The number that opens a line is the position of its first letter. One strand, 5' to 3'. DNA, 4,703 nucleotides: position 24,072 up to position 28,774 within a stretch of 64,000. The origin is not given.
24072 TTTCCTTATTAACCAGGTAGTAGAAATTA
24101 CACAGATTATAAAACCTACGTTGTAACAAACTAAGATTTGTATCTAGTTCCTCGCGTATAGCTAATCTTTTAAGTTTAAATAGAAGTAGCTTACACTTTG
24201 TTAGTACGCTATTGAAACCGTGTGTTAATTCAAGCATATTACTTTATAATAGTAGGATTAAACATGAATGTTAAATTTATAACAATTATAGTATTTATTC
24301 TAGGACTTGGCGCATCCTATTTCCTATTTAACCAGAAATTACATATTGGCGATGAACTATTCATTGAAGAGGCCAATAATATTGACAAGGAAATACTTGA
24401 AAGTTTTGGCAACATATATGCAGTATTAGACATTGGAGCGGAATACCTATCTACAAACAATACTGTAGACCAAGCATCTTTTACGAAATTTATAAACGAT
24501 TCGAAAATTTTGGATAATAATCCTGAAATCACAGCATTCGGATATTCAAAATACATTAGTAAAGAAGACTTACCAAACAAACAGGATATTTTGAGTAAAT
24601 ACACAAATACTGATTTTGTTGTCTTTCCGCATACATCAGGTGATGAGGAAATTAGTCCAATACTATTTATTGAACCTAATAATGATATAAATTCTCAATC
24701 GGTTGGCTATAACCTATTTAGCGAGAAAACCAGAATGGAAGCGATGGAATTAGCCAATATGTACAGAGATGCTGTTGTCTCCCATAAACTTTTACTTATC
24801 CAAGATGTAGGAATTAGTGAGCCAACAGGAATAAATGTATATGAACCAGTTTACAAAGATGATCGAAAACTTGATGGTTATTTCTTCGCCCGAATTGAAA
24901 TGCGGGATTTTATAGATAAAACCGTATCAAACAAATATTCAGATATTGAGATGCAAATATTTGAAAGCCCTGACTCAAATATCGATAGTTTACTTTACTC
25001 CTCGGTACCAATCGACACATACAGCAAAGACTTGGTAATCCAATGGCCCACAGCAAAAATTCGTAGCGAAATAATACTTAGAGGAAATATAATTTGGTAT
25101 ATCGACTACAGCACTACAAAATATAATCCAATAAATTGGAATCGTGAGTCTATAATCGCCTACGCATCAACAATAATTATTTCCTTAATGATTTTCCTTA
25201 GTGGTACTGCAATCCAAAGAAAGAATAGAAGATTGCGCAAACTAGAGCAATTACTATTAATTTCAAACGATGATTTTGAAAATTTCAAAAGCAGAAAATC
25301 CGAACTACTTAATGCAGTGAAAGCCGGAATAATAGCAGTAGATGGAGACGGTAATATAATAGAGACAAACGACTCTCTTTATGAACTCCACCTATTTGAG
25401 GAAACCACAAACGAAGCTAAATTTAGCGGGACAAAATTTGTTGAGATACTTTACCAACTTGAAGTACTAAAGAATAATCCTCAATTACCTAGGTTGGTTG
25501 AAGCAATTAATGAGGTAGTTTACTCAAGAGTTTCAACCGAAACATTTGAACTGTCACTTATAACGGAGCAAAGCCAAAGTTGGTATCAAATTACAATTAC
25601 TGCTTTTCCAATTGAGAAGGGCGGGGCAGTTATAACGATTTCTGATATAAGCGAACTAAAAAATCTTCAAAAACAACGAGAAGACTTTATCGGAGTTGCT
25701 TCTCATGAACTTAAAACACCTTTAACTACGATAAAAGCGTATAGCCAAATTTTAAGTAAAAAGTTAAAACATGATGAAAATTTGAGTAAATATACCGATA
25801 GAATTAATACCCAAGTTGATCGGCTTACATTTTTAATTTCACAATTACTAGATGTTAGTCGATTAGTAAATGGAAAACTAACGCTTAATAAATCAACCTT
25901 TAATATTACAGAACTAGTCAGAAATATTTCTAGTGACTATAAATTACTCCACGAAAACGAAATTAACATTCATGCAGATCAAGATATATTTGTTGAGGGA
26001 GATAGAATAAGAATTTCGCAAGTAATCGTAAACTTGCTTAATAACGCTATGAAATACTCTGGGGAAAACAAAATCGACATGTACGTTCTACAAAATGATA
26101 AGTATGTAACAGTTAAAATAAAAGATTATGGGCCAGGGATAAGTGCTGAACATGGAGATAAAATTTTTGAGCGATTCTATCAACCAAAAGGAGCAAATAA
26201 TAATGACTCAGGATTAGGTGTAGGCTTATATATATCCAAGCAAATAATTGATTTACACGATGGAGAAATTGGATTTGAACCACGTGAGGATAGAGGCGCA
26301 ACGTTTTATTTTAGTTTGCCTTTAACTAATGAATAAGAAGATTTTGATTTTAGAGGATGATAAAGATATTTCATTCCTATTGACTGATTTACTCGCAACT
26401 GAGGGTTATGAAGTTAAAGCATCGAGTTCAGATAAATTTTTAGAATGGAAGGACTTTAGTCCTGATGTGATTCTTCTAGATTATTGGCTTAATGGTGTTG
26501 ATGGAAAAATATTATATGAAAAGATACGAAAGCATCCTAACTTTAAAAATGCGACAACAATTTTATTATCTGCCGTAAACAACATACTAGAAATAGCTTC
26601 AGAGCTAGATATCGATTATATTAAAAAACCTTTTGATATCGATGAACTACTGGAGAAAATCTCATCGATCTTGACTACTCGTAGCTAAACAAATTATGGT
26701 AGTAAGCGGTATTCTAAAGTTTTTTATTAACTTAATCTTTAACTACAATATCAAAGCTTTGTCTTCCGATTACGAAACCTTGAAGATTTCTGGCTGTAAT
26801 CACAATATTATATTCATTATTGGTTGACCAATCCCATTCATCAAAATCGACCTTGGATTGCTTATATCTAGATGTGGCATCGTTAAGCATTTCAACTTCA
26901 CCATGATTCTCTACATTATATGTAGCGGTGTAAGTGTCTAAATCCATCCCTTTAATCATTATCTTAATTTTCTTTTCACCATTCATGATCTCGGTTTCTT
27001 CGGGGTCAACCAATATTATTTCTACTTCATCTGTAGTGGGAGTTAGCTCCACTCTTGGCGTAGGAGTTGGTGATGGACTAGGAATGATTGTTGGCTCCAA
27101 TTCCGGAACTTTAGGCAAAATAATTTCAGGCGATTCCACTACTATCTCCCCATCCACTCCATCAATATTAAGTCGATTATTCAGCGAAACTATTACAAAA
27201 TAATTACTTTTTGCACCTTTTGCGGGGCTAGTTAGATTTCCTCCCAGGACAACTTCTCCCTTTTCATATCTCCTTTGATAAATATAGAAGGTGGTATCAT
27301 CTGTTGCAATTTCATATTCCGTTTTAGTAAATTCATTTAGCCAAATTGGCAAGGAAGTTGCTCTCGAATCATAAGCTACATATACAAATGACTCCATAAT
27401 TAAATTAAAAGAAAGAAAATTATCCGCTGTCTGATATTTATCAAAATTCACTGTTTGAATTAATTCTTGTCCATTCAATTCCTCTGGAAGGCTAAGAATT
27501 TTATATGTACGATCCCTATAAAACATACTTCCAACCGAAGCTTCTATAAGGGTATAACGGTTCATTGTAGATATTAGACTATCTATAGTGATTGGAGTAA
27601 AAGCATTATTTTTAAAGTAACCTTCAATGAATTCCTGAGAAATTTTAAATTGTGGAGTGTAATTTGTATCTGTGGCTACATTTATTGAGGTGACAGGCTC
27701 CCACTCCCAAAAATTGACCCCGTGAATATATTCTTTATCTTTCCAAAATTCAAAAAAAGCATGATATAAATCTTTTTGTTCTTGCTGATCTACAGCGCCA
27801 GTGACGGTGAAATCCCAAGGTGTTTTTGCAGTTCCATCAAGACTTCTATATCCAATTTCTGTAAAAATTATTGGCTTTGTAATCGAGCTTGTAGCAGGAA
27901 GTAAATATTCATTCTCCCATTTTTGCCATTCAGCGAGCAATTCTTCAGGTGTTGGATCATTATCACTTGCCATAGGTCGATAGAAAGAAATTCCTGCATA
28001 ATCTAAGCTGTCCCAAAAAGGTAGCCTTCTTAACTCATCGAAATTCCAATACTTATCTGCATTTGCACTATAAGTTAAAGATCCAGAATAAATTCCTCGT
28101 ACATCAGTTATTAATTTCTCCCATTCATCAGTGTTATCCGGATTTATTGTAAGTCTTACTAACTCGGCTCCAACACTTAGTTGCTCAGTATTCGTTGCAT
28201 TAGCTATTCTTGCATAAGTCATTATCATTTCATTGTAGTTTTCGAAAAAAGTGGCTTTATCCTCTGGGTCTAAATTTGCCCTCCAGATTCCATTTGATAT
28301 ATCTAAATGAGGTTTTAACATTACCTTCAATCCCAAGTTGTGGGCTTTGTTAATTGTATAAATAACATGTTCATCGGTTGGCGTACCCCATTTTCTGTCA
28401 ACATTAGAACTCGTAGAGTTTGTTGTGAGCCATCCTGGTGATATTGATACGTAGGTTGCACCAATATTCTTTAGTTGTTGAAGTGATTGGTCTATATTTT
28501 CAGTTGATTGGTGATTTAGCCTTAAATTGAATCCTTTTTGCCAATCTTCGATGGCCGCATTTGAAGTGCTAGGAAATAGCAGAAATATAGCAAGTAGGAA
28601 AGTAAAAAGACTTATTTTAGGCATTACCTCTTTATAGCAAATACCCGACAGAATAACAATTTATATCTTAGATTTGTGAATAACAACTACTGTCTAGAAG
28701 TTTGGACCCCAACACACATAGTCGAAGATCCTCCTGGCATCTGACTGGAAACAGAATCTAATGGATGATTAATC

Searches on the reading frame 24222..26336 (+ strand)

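Call 8: search_protein_families(library=pfam, proteins=[window:24222-26336:+], max_evalue=0.01)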
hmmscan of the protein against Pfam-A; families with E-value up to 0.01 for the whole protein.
window:24222-26336:+ (704 aa): 5 families
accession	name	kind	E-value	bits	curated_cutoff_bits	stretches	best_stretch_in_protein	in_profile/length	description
PF02518.31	HATPase_c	-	1.6e-25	90.2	26.4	1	593-702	1-110/111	Histidine kinase-, DNA gyrase B-, and HSP90-like ATPase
PF03924.19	CHASE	-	7.7e-25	88.2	25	1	81-259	2-189/189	CHASE domain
PF00512.31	HisKA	-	1.4e-17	63.9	26.9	1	485-550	1-65/66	His Kinase A (phospho-acceptor) domain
PF12860.13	PAS_7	-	3.4e-05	24.4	27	1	363-481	1-112/115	PAS fold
PF08448.16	PAS_4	-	0.00085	20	23.1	1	363-480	1-109/110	PAS fold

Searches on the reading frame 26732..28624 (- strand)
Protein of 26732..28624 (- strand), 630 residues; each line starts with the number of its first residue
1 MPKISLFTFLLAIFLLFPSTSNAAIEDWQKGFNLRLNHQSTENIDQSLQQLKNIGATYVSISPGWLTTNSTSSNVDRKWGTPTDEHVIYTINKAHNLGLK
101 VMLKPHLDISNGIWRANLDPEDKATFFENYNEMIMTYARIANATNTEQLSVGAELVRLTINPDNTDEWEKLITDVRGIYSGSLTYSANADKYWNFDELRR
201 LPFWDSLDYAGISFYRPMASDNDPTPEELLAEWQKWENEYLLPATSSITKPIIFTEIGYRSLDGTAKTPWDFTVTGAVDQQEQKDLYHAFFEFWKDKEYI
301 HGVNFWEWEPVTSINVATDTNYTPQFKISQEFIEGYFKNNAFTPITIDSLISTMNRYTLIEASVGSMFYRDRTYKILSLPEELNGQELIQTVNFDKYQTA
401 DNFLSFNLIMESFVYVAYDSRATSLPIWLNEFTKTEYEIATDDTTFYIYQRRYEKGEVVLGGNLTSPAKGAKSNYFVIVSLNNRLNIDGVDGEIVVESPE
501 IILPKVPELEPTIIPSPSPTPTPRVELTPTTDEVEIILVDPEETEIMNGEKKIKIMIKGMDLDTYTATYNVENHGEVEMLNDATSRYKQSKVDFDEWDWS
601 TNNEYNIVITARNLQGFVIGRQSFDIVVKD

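Call 8: search_protein_families(library=pfam, proteins=[window:26732-28624:-], max_evalue=0.01)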
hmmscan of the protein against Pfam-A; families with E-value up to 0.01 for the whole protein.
window:26732-28624:- (630 aa): 2 families
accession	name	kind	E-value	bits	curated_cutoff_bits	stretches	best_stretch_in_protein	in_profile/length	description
PF22612.2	GH113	-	5.1e-56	190.6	27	1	40-312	13-272/289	Glycoside Hydrolase Family 113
PF13547.12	GTA_TIM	-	6.8e-05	22.8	27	0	129-223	2-115/299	GTA TIM-barrel-like domain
